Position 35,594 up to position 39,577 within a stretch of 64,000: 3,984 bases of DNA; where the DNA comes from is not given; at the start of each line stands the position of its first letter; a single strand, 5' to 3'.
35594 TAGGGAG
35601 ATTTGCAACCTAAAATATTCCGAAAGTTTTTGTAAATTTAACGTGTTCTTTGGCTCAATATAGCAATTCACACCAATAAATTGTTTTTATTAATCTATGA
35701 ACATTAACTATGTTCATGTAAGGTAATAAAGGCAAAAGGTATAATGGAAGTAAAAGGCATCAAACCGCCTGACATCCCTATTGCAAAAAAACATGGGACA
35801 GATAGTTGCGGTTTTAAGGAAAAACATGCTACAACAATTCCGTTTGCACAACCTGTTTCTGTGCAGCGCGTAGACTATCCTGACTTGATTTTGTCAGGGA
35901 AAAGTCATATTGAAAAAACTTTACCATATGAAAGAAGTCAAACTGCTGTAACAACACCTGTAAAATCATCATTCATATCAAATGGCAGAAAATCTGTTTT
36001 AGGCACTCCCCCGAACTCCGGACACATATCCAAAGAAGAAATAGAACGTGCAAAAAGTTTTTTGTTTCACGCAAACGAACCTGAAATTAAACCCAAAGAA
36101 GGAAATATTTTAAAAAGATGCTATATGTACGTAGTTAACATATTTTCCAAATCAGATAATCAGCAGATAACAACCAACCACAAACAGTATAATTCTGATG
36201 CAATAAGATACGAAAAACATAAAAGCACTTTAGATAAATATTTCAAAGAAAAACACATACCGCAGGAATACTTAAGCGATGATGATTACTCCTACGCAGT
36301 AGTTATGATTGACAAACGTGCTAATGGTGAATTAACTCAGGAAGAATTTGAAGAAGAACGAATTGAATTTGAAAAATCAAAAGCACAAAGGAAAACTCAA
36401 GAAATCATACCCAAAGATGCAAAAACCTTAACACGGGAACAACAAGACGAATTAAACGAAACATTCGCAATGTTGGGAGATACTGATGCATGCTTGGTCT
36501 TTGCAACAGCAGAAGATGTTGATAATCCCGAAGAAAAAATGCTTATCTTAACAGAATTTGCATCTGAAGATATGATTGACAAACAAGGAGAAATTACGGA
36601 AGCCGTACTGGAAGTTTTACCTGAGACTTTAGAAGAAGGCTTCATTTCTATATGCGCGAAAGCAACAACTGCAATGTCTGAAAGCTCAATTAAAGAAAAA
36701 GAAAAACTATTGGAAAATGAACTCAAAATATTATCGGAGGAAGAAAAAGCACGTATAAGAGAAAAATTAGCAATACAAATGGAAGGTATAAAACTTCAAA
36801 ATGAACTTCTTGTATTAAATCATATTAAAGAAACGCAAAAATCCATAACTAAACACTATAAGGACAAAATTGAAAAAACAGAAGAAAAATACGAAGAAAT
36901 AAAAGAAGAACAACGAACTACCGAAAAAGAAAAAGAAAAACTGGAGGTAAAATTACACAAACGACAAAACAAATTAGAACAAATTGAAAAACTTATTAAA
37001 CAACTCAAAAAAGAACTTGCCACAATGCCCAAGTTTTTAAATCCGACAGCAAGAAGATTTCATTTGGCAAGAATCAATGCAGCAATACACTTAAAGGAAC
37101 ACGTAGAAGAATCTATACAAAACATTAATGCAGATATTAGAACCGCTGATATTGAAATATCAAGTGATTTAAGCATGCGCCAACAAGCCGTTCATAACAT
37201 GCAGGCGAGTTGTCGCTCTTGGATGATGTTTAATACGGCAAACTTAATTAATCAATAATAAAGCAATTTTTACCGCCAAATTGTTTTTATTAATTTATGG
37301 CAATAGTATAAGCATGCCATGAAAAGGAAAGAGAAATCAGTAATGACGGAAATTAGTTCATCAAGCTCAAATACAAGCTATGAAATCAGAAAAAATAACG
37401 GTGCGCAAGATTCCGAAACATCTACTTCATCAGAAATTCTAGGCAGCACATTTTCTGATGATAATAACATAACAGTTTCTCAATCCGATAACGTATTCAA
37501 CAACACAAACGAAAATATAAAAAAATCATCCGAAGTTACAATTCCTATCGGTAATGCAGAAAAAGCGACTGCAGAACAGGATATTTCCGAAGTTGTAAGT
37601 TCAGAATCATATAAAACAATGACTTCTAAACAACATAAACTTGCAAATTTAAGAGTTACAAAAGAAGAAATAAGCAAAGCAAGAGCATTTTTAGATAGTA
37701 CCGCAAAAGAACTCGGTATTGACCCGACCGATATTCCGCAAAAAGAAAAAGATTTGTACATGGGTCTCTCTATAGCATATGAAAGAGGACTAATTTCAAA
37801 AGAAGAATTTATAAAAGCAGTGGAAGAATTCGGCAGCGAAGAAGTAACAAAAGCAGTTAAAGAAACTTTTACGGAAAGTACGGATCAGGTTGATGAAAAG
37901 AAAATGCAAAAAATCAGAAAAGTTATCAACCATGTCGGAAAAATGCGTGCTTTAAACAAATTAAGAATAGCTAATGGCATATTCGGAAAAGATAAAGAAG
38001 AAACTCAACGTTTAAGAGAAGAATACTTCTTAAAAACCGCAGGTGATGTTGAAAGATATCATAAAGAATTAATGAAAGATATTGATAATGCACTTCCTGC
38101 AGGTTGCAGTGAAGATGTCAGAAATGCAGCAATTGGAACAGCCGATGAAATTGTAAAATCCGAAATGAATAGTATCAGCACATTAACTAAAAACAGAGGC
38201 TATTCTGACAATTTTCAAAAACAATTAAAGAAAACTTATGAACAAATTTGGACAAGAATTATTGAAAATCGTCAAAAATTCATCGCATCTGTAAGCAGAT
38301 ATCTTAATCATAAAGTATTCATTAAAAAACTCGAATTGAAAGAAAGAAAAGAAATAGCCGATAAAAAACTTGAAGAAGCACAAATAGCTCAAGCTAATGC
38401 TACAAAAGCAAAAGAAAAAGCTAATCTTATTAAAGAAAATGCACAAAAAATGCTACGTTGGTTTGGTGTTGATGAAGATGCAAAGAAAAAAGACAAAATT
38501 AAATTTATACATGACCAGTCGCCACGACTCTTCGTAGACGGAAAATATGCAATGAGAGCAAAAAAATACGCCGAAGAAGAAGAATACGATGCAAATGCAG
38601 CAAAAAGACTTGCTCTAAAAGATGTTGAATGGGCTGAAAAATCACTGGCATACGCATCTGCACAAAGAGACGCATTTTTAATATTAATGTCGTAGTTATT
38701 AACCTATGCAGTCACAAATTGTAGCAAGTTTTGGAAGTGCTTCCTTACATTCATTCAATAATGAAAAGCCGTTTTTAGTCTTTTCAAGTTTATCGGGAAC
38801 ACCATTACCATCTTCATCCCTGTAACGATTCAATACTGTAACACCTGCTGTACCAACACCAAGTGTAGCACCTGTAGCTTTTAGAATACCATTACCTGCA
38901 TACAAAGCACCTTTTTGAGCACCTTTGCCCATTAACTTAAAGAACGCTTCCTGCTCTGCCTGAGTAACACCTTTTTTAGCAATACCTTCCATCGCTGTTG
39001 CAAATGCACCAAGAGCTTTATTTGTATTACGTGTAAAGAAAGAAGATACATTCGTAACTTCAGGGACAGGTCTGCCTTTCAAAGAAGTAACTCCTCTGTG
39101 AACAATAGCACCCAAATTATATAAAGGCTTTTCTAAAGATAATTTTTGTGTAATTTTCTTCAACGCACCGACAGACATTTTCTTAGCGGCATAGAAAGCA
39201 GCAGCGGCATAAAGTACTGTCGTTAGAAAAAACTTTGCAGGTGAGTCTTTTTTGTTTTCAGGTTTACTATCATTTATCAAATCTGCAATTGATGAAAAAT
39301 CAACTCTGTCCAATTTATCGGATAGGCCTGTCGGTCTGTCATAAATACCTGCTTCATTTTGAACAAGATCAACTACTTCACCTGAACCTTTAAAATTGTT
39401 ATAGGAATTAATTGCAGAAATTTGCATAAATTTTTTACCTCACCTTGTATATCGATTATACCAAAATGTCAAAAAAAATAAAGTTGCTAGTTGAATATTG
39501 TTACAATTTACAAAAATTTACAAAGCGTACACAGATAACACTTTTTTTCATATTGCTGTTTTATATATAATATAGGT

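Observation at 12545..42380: Recurrent N-terminal tag M-x-[IV]-x-x-[IV]-N ... F-x-G on at least nine unrelated, Sec-signal-less proteins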

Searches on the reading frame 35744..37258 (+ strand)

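Call 8: search_protein_families(library=pfam, proteins=[window:35744-37258:+], max_evalue=0.01)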
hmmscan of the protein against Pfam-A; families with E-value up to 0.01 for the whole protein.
window:35744-37258:+ (504 aa): 0 families

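Call 45: search_protein_families(library=pfam, proteins=[window:35744-37258:+], max_evalue=10)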
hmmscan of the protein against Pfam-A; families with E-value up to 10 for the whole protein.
window:35744-37258:+ (504 aa): 5 families
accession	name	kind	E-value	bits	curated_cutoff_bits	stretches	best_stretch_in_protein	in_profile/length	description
PF09851.14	SHOCT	-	0.028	14.6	27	1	192-206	10-24/28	Short C-terminal domain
PF00709.27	Adenylsucc_synt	-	0.14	11.3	27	1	291-434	50-197/416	Adenylosuccinate synthetase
PF07889.17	DUF1664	-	0.28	11.7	34.6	1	358-428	50-120/124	Protein of unknown function (DUF1664)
PF17452.7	YnfE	-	4.4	8.1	25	1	143-204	16-75/78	Uncharacterized YnfE-like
PF14584.11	DUF4446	-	5.7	7.4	27.4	1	375-446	23-89/150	Protein of unknown function (DUF4446)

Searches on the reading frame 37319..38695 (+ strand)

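Call 8: search_protein_families(library=pfam, proteins=[window:37319-38695:+], max_evalue=0.01)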
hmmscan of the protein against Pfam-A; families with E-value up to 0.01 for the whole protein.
window:37319-38695:+ (458 aa): 0 families

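Call 45: search_protein_families(library=pfam, proteins=[window:37319-38695:+], max_evalue=10)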
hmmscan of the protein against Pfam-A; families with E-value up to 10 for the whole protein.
window:37319-38695:+ (458 aa): 1 family
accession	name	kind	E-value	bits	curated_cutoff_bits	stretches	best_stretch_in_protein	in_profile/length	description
PF01099.22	Uteroglobin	-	0.026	15.4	24.8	1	160-206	38-84/90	Uteroglobin family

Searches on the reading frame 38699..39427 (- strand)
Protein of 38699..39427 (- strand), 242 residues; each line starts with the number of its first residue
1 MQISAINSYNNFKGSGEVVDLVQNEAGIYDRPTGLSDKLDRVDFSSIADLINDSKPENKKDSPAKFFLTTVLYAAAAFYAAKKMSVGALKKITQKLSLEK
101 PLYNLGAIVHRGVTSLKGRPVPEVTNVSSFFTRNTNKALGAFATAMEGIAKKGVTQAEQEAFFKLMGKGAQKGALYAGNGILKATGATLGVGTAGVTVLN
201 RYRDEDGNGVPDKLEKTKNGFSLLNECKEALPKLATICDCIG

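Call 4: search_protein_families(library=pfam, proteins=[window:38699-39427:-], max_evalue=0.01)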
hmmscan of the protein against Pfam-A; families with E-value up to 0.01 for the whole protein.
window:38699-39427:- (242 aa): 0 families

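Call 7: search_protein_families(library=ncbifam, proteins=[window:38699-39427:-], max_evalue=0.1)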
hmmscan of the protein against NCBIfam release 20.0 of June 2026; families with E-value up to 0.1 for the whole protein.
window:38699-39427:- (242 aa): 0 families

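Call 45: search_protein_families(library=pfam, proteins=[window:38699-39427:-], max_evalue=10)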
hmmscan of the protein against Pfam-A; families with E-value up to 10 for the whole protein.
window:38699-39427:- (242 aa): 0 families

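Call 71: find_homologous_proteins(query=window:38699-39427:-, max_evalue=0.001)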
Query window:38699-39427:- (242 aa): 2 proteins with E <= 0.001 among 543 candidates.
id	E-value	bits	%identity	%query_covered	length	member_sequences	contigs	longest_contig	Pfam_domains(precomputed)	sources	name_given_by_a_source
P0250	4.4e-153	526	100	100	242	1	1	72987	-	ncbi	-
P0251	1.0e-37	148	41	97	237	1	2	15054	-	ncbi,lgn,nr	ncbi:MAG: hypothetical protein MJ180_00750 [Candidatus Gastranaerophilales bacterium]|nr:hypothetica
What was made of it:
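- Tried and rejected: It has only one relative, so no topology statistics were possible (call 71).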

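Call 73: find_encoding_contigs(protein=P0251, flank=10000, max_places=2)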
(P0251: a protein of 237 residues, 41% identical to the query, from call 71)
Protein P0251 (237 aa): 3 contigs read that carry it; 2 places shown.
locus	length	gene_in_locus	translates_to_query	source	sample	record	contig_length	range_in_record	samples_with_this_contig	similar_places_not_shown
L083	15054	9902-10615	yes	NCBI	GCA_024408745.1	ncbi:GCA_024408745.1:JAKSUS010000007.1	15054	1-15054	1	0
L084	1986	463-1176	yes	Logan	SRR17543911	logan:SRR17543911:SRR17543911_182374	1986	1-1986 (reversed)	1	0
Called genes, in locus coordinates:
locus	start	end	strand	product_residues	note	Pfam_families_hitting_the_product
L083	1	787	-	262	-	?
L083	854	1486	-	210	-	PF01569:PAP2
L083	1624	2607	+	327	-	PF00005:ABC_tran, PF08352:oligo_HPY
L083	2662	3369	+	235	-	-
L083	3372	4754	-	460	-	-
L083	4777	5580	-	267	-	-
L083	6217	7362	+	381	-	PF13103:TonB_2, PF03544:TonB_C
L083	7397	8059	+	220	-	PF01618:MotA_ExbB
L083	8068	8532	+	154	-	PF02472:ExbD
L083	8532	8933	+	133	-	PF02472:ExbD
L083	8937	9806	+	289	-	PF21088:MS_channel_1st (weak), PF00924:MS_channel_2nd, PF21082:MS_channel_3rd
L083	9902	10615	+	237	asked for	-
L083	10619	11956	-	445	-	-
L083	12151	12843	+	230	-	PF02348:CTP_transf_3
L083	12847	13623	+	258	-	PF01975:SurE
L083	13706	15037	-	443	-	PF26745:SPM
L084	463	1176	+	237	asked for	-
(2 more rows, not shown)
